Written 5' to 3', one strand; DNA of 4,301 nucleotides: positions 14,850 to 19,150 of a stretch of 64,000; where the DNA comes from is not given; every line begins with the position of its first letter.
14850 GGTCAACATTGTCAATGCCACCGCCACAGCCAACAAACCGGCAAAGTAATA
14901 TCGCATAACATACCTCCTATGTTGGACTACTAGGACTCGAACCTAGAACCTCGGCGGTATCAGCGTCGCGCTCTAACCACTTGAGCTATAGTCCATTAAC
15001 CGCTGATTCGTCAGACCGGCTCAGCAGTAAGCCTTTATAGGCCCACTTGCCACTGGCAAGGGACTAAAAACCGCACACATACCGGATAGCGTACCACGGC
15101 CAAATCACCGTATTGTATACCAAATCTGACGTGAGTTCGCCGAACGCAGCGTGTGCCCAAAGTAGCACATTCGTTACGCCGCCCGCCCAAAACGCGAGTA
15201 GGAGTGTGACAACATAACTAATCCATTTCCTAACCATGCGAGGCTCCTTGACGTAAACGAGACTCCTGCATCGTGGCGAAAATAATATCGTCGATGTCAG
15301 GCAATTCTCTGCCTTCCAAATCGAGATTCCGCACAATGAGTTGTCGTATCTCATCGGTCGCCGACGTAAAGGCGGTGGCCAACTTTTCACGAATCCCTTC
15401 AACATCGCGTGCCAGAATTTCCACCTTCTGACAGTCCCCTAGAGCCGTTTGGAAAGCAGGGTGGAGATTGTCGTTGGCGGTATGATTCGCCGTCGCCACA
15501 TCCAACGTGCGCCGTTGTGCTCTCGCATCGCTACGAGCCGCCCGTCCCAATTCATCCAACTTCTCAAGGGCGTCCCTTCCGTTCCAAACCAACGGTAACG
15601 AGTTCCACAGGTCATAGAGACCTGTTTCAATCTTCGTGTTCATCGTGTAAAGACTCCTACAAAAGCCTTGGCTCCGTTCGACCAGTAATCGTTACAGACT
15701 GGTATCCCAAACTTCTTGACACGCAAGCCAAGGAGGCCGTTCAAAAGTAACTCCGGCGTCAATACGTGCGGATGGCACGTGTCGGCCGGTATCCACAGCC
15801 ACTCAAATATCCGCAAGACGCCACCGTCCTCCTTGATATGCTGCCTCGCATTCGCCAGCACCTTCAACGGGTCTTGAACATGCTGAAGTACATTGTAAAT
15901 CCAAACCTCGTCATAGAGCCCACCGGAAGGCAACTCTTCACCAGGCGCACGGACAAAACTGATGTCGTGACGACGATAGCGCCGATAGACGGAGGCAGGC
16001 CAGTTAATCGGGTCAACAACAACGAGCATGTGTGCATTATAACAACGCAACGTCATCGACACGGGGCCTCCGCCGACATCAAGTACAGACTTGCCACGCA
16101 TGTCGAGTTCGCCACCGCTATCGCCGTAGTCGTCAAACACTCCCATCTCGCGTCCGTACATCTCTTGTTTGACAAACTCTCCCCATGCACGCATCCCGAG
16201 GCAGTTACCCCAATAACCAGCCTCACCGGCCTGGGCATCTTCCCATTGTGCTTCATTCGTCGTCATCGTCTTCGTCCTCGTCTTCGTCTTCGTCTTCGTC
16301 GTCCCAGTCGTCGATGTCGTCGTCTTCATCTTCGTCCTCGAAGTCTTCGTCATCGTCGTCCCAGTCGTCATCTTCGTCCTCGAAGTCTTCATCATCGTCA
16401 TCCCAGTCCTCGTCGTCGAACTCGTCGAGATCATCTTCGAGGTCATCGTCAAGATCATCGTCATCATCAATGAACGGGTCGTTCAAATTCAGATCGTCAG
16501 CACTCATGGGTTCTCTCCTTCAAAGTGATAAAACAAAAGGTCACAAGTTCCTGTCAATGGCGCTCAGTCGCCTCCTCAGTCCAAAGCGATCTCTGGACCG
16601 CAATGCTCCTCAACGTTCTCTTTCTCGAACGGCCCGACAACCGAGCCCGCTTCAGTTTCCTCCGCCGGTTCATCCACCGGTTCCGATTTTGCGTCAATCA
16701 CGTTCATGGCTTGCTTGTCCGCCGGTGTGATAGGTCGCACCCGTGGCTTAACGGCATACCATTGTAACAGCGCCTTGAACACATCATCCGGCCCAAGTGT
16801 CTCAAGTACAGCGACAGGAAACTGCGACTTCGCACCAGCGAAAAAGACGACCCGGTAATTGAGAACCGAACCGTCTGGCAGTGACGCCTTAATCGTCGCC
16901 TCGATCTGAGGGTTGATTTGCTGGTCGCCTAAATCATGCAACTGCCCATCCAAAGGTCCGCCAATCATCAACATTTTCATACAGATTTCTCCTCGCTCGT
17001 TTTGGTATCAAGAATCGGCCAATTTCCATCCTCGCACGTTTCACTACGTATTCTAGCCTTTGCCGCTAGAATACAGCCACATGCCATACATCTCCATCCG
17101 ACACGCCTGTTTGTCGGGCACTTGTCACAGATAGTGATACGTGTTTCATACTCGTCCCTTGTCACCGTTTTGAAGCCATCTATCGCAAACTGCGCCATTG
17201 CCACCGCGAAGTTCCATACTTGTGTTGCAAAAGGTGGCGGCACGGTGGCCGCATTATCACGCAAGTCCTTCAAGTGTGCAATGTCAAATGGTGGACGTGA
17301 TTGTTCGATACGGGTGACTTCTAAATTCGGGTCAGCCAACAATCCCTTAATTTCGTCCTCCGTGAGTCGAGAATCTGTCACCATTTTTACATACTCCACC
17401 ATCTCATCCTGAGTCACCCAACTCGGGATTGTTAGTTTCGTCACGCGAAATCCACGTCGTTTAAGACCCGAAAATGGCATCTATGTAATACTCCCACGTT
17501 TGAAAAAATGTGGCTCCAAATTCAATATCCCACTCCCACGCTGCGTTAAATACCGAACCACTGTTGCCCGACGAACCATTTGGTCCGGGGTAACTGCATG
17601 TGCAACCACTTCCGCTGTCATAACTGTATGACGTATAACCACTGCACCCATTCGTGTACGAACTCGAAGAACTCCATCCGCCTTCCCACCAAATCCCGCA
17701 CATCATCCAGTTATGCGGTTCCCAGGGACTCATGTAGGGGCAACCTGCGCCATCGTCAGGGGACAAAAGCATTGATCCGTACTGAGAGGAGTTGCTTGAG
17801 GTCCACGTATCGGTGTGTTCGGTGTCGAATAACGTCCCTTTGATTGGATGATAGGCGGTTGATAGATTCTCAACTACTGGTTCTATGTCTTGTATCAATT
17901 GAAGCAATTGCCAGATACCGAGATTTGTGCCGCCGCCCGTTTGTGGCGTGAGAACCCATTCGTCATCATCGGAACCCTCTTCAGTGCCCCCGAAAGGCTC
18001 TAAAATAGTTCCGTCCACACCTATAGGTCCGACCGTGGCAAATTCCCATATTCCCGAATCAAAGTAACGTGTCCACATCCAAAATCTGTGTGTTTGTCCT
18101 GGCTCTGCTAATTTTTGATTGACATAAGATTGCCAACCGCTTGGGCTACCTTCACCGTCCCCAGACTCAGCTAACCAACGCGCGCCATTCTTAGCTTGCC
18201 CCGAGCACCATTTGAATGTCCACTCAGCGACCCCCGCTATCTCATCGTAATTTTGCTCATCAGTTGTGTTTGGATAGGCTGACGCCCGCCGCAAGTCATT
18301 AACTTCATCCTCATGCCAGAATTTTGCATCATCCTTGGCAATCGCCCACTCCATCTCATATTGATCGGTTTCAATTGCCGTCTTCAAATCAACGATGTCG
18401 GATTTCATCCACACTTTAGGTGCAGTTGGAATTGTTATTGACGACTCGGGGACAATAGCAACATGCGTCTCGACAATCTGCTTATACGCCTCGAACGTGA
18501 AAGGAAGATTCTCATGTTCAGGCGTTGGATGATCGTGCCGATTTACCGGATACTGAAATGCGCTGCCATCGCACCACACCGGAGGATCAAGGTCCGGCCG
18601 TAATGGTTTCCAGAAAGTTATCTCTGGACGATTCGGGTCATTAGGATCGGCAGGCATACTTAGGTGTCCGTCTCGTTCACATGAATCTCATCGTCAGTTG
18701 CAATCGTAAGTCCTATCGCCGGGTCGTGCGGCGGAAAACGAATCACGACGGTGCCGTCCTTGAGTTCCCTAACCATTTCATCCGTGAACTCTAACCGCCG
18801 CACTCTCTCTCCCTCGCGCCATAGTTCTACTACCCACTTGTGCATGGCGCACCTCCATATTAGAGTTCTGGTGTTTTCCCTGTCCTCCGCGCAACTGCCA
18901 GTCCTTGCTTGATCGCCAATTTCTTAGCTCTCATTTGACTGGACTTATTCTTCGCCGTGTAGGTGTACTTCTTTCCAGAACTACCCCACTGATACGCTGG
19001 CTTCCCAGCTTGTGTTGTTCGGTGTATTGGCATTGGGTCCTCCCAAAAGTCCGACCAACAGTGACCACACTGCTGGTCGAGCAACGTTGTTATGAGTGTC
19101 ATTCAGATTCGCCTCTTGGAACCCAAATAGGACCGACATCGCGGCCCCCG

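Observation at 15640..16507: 84-aa protein of about 70% Asp/Glu immediately upstream of a SAM methyltransferase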

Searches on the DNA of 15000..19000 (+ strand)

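Call 8: search_dna_similar(query=window:15000-19000:+, collection=phages, mode=distant)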
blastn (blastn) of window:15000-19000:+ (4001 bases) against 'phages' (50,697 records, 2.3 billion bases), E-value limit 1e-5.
Records with a match: 56; places in all: 85; records where one place covers at least 80% of the query: 0.
Best place of each record, by identity: 60-80% 56.
By first word of the organism name: Mycobacterium 28; Erwinia 15; Xanthomonas 4; Dickeya 2; Achromobacter 2; Bacillus 2; Burkholderia 1; uncultured 1; Bacteriophage 1.
By host as written in the record: Mycobacterium smegmatis mc2 155 17; Erwinia amylovora 12; Mycobacterium smegmatis mc#155 4; Xanthomonas hortorum pv. vitians CFBP8640 3; Mycobacterium sp. 3; - 3; Mycobacterium 2; Erwinia amylovora strain phiEa100 ATCC 29780 2; and 8 more.
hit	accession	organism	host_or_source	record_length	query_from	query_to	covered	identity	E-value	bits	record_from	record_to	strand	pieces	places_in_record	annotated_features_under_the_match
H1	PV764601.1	Xanthomonas phage PhiXhv-12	Xanthomonas hortorum pv. vitians ...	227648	1247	1469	6%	71.7%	8e-22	113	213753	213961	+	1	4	hypothetical protein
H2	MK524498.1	Mycobacterium phage Chill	Mycobacterium smegmatis mc2 155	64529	1256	1469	5%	74.5%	2e-29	139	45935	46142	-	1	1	62: hypothetical protein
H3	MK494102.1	Mycobacterium phage WaldoWhy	Mycobacterium smegmatis mc2 155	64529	1256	1469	5%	74.5%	2e-29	139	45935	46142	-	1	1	62: hypothetical protein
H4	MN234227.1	Mycobacterium phage Giuseppe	Mycobacterium smegmatis mc#155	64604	1256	1469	5%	73.8%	2e-23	118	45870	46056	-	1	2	61: hypothetical protein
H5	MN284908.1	Mycobacterium phage Helpful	Mycobacterium smegmatis mc2 155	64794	1256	1469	5%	73.8%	2e-23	118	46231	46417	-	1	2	63: hypothetical protein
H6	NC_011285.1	Mycobacterium phage Troll4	Mycobacterium smegmatis mc2 155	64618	1256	1469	5%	73.8%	2e-23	118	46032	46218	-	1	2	60: gp60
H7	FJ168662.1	Mycobacterium phage Troll4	Mycobacterium smegmatis mc2 155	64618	1256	1469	5%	73.8%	2e-23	118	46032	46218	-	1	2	60: hypothetical protein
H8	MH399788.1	Mycobacterium phage Visconti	Mycobacterium smegmatis mc2 155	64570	1258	1469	5%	74.5%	7e-29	137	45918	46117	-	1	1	61: hypothetical protein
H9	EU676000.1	Mycobacterium phage Adjutor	Mycobacterium sp.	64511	1258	1469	5%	74.5%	1e-25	126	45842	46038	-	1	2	59: hypothetical protein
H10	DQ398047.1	Mycobacterium phage PBI1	Mycobacterium sp.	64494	1256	1469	5%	73.3%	5e-25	123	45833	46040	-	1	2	57: hypothetical protein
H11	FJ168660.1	Mycobacterium phage Butterscotch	Mycobacterium smegmatis mc2 155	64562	1256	1469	5%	73.3%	5e-25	123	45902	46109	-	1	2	59: Asp-rich protein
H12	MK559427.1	Mycobacterium phage Delton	Mycobacterium smegmatis mc#155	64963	1256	1469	5%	73.3%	5e-25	123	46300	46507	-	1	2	61: hypothetical protein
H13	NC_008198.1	Mycobacterium phage PBI1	Mycobacterium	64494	1256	1469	5%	73.3%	5e-25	123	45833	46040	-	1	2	gp57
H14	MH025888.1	Mycobacterium phage BigMama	Mycobacterium smegmatis mc2 155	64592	1258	1469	5%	74.0%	1e-26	129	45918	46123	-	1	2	58: hypothetical protein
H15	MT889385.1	Mycobacterium phage Thoth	Mycobacterium smegmatis mc#155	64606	1258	1469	5%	73.9%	9e-28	132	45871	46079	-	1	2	60: hypothetical protein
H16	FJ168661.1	Mycobacterium phage Gumball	Mycobacterium smegmatis mc2 155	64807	1258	1469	5%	73.4%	5e-25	123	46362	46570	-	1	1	60: Asp-rich protein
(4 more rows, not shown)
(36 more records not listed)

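Call 41: get_annotated_region(hit=H16, flank=2500)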
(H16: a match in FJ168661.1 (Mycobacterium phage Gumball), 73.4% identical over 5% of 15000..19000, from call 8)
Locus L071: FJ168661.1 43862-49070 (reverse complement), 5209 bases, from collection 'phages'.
description: Mycobacterium phage Gumball, complete genome.
organism: Mycobacterium phage Gumball (NCBI taxid 561998)
taxonomy: Viruses; Duplodnaviria; Heunggongvirae; Uroviricota; Caudoviricetes; Dclasvirinae; Plotvirus; Plotvirus plot
host: Mycobacterium smegmatis mc2 155; source: soil; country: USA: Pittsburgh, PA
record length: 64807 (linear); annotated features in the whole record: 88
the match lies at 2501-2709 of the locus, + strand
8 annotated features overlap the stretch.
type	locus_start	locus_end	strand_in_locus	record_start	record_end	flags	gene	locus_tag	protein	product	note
CDS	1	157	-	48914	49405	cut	64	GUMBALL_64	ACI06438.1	hypothetical protein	gp64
CDS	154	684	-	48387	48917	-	63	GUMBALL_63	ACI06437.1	methyltransferase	gp63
CDS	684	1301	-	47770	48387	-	62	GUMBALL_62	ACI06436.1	nucleotidase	gp62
CDS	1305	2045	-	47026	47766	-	61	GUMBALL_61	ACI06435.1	oxidoreductase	gp61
CDS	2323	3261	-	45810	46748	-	60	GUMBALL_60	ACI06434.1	Asp-rich protein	gp60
CDS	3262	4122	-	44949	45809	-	59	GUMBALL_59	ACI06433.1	hypothetical protein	gp59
CDS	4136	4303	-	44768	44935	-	58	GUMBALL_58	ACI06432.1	hypothetical protein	gp58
CDS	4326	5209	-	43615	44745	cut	57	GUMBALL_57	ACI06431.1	hypothetical protein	gp57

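Call 42: get_annotated_region(hit=H1, flank=2500)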
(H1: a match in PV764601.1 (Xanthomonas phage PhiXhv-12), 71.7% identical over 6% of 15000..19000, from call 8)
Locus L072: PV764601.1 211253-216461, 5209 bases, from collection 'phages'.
description: Xanthomonas phage PhiXhv-12, complete genome.
organism: Xanthomonas phage PhiXhv-12 (NCBI taxid 3447916)
taxonomy: Viruses
host: Xanthomonas hortorum pv. vitians CFBP8640; source: Sewage; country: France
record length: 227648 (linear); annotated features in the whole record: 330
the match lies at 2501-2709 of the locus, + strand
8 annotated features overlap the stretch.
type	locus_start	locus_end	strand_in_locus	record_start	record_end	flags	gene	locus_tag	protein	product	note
CDS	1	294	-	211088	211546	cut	-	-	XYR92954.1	QueD-like 6-pyruvoyl-tetrahydropterin synthase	-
CDS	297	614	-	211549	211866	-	-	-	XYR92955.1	hypothetical protein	-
CDS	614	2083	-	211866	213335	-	-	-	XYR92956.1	RecA recombinase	-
CDS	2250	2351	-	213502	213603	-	-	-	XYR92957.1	hypothetical protein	-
CDS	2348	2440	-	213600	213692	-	-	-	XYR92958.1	hypothetical protein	-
CDS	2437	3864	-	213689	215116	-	-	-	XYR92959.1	hypothetical protein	-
CDS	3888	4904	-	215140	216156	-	-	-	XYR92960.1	RNA polymerase sigma factor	-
CDS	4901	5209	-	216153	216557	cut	-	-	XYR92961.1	hypothetical protein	-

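Call 70: search_dna_similar(query=window:16253-16507:-, collection=phages, mode=distant, max_rows=60, rows=spread)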
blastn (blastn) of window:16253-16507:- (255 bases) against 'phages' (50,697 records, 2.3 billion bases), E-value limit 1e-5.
Records with a match: 62; places in all: 97; records where one place covers at least 80% of the query: 27.
Best place of each record, by identity: 60-80% 62.
By first word of the organism name: Mycobacterium 28; Erwinia 21; Xanthomonas 4; Dickeya 2; Achromobacter 2; Bacillus 2; Burkholderia 1; uncultured 1; Bacteriophage 1.
By host as written in the record: Erwinia amylovora 18; Mycobacterium smegmatis mc2 155 17; Mycobacterium smegmatis mc#155 4; Mycobacterium sp. 3; Xanthomonas hortorum pv. vitians CFBP8640 3; - 3; Mycobacterium 2; Erwinia amylovora strain phiEa100 ATCC 29780 2; and 8 more.
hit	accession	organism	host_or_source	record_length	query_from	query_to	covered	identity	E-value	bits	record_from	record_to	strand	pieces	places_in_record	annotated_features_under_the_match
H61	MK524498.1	Mycobacterium phage Chill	Mycobacterium smegmatis mc2 155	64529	40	253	84%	74.5%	1e-30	139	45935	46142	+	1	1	62: hypothetical protein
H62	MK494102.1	Mycobacterium phage WaldoWhy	Mycobacterium smegmatis mc2 155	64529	40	253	84%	74.5%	1e-30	139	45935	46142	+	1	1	62: hypothetical protein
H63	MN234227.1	Mycobacterium phage Giuseppe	Mycobacterium smegmatis mc#155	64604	40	253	84%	73.8%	1e-24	118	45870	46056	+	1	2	61: hypothetical protein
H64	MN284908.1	Mycobacterium phage Helpful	Mycobacterium smegmatis mc2 155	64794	40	253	84%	73.8%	1e-24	118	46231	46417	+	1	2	63: hypothetical protein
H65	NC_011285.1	Mycobacterium phage Troll4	Mycobacterium smegmatis mc2 155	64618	40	253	84%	73.8%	1e-24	118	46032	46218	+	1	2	60: gp60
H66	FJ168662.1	Mycobacterium phage Troll4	Mycobacterium smegmatis mc2 155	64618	40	253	84%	73.8%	1e-24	118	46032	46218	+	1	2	60: hypothetical protein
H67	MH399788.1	Mycobacterium phage Visconti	Mycobacterium smegmatis mc2 155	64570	40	251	83%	74.5%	4e-30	137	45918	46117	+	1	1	61: hypothetical protein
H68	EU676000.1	Mycobacterium phage Adjutor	Mycobacterium sp.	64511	40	251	83%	74.5%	7e-27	126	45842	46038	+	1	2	59: hypothetical protein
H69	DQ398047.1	Mycobacterium phage PBI1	Mycobacterium sp.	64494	40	253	84%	73.3%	3e-26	123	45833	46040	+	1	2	57: hypothetical protein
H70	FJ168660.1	Mycobacterium phage Butterscotch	Mycobacterium smegmatis mc2 155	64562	40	253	84%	73.3%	3e-26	123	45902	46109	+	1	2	59: Asp-rich protein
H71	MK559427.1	Mycobacterium phage Delton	Mycobacterium smegmatis mc#155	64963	40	253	84%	73.3%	3e-26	123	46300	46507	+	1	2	61: hypothetical protein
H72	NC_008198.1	Mycobacterium phage PBI1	Mycobacterium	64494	40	253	84%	73.3%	3e-26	123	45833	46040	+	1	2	gp57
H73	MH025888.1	Mycobacterium phage BigMama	Mycobacterium smegmatis mc2 155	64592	40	251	83%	74.0%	6e-28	129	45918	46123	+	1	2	58: hypothetical protein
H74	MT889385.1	Mycobacterium phage Thoth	Mycobacterium smegmatis mc#155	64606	40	251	83%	73.9%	5e-29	132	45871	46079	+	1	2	60: hypothetical protein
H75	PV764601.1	Xanthomonas phage PhiXhv-12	Xanthomonas hortorum pv. vitians ...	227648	40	251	83%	73.6%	9e-26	122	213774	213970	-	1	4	hypothetical protein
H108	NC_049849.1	Achromobacter phage Motura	Achromobacter animicus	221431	39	201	64%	70.4%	1e-10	72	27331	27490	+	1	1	single strand DNA binding protein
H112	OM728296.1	Bacillus phage vB_BsuM-Goe26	Bacillus subtilis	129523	40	197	62%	70.7%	1e-10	72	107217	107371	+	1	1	hypothetical protein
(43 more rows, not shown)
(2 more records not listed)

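Call 71: get_annotated_region(hit=H112, flank=1200)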
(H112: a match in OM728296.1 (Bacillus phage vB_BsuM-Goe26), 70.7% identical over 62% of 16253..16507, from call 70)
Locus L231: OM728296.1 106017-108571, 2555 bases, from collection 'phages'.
description: Bacillus phage vB_BsuM-Goe26, complete genome.
organism: Bacillus phage vB_BsuM-Goe26 (NCBI taxid 3026977)
taxonomy: Viruses; Duplodnaviria; Heunggongvirae; Uroviricota; Caudoviricetes; Herelleviridae; Spounavirinae
host: Bacillus subtilis; source: sewage; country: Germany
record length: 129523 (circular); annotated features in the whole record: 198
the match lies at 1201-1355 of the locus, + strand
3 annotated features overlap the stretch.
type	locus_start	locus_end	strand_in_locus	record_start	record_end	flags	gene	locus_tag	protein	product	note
CDS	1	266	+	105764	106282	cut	-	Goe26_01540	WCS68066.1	hypothetical protein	-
CDS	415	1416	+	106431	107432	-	-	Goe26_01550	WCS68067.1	hypothetical protein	-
CDS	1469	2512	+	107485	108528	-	recA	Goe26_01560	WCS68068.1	protein RecA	-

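Call 72: get_annotated_region(hit=H108, flank=1200)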
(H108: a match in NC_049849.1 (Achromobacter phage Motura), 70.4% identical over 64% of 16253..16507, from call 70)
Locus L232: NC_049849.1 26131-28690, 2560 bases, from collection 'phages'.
description: Achromobacter phage Motura, complete genome.
organism: Achromobacter phage Motura (NCBI taxid 2591403)
taxonomy: Viruses; Duplodnaviria; Heunggongvirae; Uroviricota; Caudoviricetes; Moturavirus; Moturavirus motura
host: Achromobacter animicus; source: soil; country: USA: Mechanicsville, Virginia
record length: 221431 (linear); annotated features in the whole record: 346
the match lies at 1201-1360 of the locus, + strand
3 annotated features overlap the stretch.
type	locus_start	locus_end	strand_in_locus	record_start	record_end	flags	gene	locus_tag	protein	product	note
CDS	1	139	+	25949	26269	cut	-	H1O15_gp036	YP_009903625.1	hypothetical protein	-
CDS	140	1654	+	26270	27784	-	-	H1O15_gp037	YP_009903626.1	single strand DNA binding protein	-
CDS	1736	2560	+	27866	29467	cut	-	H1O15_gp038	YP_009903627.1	RecA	-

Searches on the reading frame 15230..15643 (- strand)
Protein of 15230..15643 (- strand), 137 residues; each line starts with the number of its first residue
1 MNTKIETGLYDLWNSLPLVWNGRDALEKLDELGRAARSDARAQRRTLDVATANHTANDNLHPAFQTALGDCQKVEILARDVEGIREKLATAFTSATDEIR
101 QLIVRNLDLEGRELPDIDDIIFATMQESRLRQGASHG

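Call 6: search_protein_families(library=pfam, proteins=[window:15230-15643:-], max_evalue=0.01)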
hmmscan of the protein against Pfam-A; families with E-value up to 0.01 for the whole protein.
window:15230-15643:- (137 aa): 0 families

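Call 7: search_protein_families(library=phrogs, proteins=[window:15230-15643:-], max_evalue=0.01)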
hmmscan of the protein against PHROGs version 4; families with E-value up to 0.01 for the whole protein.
window:15230-15643:- (137 aa): 0 families

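Call 39: search_protein_families(library=ncbifam, proteins=[window:15230-15643:-], max_evalue=0.01)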
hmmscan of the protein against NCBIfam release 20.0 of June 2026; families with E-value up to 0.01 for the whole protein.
window:15230-15643:- (137 aa): 0 families
